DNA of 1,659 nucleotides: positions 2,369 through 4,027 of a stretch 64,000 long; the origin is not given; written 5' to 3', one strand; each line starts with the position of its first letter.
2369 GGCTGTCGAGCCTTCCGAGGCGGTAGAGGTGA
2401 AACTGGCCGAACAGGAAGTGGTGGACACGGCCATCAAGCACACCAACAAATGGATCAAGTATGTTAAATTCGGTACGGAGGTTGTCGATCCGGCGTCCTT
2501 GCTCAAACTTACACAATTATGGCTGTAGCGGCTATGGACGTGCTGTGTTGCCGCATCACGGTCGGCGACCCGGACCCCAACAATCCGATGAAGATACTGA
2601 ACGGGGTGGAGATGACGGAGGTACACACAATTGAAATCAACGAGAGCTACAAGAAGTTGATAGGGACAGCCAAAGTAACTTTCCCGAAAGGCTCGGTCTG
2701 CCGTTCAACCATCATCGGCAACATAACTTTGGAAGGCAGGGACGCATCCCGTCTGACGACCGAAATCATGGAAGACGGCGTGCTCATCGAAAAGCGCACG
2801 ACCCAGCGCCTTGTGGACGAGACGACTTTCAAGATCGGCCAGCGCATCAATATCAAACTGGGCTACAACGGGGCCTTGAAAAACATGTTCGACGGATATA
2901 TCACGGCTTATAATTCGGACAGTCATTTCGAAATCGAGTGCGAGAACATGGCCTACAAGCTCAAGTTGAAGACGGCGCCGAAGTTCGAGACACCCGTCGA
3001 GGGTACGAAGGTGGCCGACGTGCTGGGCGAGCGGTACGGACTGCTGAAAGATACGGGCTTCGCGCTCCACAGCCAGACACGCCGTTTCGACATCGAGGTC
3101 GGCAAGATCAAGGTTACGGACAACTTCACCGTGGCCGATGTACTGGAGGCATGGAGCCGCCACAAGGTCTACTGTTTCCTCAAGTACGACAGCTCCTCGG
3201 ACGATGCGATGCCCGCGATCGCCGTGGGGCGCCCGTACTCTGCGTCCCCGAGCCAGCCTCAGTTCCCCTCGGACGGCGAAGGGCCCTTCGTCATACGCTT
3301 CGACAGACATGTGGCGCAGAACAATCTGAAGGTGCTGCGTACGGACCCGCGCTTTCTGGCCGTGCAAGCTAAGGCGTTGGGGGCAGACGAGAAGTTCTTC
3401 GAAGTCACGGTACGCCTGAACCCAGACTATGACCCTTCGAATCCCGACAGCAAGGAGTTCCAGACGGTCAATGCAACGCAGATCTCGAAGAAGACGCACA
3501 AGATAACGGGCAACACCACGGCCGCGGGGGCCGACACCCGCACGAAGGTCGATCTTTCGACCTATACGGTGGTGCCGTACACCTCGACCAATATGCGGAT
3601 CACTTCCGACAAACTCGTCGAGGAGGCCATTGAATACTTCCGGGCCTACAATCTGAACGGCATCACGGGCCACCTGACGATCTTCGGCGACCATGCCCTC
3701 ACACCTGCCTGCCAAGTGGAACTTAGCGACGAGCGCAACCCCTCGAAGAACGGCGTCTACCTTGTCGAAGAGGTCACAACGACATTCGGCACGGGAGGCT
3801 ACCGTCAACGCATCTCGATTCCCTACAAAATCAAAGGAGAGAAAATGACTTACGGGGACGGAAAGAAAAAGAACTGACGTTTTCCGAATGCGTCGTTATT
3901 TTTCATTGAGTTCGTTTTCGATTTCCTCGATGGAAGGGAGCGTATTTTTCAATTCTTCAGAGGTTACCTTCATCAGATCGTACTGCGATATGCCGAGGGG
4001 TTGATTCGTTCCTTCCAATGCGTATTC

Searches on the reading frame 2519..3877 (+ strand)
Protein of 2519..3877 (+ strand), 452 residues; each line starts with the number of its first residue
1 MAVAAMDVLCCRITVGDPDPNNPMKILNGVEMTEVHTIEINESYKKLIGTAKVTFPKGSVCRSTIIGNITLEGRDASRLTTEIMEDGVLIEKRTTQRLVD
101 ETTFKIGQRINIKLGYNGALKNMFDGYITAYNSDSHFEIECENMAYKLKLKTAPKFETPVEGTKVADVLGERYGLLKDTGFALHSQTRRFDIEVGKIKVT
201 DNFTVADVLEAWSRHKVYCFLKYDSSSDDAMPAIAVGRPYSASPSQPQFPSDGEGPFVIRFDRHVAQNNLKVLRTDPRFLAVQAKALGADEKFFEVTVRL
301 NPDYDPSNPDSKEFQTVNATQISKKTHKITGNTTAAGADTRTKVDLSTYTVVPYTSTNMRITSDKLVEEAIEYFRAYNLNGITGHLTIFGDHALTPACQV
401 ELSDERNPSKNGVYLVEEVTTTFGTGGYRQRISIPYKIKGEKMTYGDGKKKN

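Call 48: search_protein_families(library=phrogs, proteins=[window:2519-3877:+], max_evalue=0.00001)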
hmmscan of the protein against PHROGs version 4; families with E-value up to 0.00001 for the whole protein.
window:2519-3877:+ (452 aa): 1 family
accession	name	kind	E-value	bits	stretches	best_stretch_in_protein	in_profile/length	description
phrog_4930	-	tail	2.3e-20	74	2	361-438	237-314/319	baseplate hub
